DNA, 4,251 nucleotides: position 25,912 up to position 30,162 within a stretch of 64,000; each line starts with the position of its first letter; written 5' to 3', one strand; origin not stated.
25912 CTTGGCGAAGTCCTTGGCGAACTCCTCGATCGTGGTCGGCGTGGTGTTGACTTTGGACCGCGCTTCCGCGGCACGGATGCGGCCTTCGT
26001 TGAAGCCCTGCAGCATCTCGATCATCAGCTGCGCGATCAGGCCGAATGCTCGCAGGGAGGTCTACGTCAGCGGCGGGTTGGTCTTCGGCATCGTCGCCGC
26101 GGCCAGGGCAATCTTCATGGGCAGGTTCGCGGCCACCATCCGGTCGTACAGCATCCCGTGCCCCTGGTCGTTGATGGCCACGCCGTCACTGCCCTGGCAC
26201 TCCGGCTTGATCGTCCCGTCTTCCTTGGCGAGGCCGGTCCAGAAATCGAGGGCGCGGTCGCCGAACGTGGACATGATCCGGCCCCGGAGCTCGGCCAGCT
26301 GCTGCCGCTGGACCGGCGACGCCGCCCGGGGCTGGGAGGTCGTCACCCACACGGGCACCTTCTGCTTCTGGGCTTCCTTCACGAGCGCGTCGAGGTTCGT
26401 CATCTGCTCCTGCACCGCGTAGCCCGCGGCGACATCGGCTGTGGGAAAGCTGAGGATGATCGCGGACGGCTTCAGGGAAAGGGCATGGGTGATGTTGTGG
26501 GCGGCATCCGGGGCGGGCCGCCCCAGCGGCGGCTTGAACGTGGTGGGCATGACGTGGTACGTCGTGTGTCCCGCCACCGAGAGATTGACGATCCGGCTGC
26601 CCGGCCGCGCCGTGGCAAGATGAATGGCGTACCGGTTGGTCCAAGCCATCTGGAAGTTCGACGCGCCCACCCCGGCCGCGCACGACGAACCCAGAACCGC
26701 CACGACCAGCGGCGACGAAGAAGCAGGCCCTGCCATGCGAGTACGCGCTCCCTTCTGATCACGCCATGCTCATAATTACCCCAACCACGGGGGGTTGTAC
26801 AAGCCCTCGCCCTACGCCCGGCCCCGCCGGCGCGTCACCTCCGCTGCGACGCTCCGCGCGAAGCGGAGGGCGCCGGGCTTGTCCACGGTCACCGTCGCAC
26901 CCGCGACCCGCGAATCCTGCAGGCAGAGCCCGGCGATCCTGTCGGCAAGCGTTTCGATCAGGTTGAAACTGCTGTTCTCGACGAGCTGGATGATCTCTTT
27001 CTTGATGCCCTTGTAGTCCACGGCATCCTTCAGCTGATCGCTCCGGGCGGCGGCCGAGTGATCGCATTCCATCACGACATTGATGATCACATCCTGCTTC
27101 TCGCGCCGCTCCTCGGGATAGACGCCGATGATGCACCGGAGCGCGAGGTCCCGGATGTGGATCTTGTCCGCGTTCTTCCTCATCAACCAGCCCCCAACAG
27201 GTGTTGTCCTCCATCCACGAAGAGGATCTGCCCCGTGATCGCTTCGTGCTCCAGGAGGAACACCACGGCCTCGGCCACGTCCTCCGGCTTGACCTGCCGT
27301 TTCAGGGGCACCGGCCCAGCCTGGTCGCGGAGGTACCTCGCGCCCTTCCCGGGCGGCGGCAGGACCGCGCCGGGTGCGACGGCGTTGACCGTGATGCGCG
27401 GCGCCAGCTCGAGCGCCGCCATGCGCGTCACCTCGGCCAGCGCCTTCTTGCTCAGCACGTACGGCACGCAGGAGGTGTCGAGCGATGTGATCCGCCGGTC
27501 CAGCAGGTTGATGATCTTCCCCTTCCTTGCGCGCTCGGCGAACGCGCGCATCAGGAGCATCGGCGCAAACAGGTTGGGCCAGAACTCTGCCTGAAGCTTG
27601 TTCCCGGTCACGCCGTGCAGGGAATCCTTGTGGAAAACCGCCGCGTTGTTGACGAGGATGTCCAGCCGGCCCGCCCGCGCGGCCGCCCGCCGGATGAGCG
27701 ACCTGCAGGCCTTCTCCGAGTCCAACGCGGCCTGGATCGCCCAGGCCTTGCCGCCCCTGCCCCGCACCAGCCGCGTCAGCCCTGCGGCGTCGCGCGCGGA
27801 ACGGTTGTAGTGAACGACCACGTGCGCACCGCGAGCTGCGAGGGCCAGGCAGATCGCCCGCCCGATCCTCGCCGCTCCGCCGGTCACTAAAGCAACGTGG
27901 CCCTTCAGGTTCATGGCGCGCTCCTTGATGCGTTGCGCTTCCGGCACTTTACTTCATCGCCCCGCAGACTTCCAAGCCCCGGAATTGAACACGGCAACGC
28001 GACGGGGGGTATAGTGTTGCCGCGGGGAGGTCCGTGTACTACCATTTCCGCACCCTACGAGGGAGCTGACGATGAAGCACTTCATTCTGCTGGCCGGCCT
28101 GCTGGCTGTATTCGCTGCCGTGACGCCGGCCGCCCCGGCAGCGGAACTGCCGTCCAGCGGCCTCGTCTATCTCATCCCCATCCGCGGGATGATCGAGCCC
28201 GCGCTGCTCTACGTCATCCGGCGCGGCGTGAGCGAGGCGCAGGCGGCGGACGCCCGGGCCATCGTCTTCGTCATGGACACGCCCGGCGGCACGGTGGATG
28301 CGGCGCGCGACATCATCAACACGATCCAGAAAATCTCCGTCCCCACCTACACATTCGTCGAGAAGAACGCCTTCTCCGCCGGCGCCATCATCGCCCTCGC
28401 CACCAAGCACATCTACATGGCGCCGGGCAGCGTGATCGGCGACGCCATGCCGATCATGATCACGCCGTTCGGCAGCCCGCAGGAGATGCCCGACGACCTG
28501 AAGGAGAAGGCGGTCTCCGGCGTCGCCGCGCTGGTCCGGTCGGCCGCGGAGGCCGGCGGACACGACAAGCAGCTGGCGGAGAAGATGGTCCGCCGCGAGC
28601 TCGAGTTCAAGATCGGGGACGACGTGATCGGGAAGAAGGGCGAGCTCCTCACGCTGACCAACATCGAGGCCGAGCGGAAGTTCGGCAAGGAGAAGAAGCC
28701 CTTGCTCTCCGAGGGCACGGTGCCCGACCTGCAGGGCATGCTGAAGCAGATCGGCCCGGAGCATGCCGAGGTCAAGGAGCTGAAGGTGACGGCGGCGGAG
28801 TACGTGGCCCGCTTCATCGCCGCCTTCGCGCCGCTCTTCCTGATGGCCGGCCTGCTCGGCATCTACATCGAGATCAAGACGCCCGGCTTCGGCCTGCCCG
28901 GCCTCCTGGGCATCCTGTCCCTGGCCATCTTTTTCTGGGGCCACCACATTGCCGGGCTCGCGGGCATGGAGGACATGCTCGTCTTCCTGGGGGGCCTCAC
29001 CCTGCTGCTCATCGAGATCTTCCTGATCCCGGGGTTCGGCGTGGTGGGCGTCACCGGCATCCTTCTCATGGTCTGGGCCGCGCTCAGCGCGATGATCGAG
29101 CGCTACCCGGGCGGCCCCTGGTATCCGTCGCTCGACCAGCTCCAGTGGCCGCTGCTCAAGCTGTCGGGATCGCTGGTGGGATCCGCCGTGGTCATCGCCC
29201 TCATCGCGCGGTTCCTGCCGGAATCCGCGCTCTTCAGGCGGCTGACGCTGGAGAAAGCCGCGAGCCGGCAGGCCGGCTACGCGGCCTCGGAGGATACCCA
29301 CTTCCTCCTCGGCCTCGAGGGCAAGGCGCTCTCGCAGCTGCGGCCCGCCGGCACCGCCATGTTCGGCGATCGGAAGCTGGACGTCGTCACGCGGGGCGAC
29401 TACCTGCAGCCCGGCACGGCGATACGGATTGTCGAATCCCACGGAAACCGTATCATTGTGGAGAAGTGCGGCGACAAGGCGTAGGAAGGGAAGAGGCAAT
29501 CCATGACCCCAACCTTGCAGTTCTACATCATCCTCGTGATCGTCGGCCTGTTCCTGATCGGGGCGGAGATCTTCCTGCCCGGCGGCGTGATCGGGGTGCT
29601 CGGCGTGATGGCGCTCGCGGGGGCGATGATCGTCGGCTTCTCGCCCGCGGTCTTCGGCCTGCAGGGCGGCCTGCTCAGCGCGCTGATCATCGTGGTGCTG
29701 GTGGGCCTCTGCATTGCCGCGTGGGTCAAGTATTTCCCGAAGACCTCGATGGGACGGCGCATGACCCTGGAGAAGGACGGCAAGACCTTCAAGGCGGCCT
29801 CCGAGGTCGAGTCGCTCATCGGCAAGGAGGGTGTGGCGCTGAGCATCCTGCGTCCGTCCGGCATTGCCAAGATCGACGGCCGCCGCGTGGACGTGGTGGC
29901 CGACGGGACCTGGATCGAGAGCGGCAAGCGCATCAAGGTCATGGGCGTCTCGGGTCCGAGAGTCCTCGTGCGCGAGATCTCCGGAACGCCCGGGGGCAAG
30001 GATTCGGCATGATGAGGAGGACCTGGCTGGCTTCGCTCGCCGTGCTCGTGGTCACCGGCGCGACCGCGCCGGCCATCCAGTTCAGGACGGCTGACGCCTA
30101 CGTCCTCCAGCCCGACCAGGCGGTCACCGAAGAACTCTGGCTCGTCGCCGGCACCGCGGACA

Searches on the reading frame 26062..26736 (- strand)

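Call 12: search_protein_families(library=pfam, proteins=[window:26062-26736:-], max_evalue=0.001)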
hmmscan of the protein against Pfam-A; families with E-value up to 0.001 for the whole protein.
window:26062-26736:- (224 aa): 1 family
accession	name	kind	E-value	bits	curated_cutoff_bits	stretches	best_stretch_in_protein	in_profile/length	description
PF13472.12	Lipase_GDSL_2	-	8.1e-11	43.2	32.9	1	14-193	1-176/178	GDSL-like Lipase/Acylhydrolase family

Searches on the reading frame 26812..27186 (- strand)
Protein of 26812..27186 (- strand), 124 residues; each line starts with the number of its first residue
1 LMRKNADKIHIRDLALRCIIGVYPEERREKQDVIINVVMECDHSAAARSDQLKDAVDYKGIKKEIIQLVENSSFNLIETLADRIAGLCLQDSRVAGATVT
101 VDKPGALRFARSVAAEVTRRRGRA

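Call 12: search_protein_families(library=pfam, proteins=[window:26812-27186:-], max_evalue=0.001)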
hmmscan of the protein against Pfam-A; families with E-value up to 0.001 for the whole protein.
window:26812-27186:- (124 aa): 1 family
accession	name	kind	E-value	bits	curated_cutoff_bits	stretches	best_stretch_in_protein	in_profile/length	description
PF02152.23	FolB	-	9.8e-34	116.7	31.8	1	9-118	1-113/113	Dihydroneopterin aldolase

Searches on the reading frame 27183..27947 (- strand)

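Call 12: search_protein_families(library=pfam, proteins=[window:27183-27947:-], max_evalue=0.001)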
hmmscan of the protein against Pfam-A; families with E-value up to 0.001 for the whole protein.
window:27183-27947:- (254 aa): 4 families
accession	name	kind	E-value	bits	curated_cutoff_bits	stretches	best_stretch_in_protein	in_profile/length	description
PF13561.12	adh_short_C2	-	1.2e-38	133.5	27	1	25-249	2-236/236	Enoyl-(Acyl carrier protein) reductase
PF00106.31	adh_short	-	7.7e-32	110.8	26.6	1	18-196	2-183/195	short chain dehydrogenase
PF08659.16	KR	-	6.6e-09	36.4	22.6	1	19-138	3-125/180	KR domain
PF01370.27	Epimerase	-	5.4e-05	23.1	20.9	1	19-104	1-74/240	NAD dependent epimerase/dehydratase family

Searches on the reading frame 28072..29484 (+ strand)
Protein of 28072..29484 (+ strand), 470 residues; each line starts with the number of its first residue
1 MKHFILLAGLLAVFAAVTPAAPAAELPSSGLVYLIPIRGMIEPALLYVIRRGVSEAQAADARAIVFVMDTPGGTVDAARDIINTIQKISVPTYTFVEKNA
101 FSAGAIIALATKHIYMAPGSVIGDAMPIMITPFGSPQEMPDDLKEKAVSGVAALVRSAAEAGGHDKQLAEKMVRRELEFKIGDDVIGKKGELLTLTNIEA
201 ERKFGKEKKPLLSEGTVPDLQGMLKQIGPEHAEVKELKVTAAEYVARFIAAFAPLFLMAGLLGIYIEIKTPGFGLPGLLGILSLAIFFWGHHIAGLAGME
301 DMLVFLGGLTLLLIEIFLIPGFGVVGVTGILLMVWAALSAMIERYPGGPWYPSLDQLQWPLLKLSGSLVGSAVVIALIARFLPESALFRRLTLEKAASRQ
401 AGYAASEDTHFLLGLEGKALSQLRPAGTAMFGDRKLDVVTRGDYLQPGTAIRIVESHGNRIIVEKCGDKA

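Call 12: search_protein_families(library=pfam, proteins=[window:28072-29484:+], max_evalue=0.001)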
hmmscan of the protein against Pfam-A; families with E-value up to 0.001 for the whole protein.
window:28072-29484:+ (470 aa): 5 families
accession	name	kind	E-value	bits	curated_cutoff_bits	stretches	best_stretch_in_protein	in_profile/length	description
PF25145.1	NfeD1b_N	-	4.5e-39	134.4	40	1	32-236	2-188/189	NfeD1b, N-terminal domain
PF24961.1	NfeD_membrane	-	1.4e-24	86.8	26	1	252-379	2-118/119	NfeD integral membrane domain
PF01957.25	NfeD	-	2.3e-10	40.9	29.1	1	412-465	4-57/57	NfeD-like C-terminal, partner-binding domain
PF01972.22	SDH_protease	-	2.5e-07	30.5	31.3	1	58-129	88-159/286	ClpP-like SDH-type serine proteinase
PF00574.28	CLP_protease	-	9.3e-06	26.1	20.2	1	59-119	44-106/182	Clp protease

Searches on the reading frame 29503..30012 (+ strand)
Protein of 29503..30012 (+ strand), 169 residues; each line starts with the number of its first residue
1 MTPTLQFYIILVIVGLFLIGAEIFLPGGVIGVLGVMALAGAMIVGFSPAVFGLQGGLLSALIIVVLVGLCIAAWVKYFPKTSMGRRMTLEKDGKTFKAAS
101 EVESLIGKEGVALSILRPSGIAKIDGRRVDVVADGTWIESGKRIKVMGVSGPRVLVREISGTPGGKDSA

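Call 12: search_protein_families(library=pfam, proteins=[window:29503-30012:+], max_evalue=0.001)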
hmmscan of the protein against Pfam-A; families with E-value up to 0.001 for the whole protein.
window:29503-30012:+ (169 aa): 1 family
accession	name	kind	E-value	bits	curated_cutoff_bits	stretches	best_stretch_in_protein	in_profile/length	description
PF01957.25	NfeD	-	1.5e-12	47.9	29.1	1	102-157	1-56/57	NfeD-like C-terminal, partner-binding domain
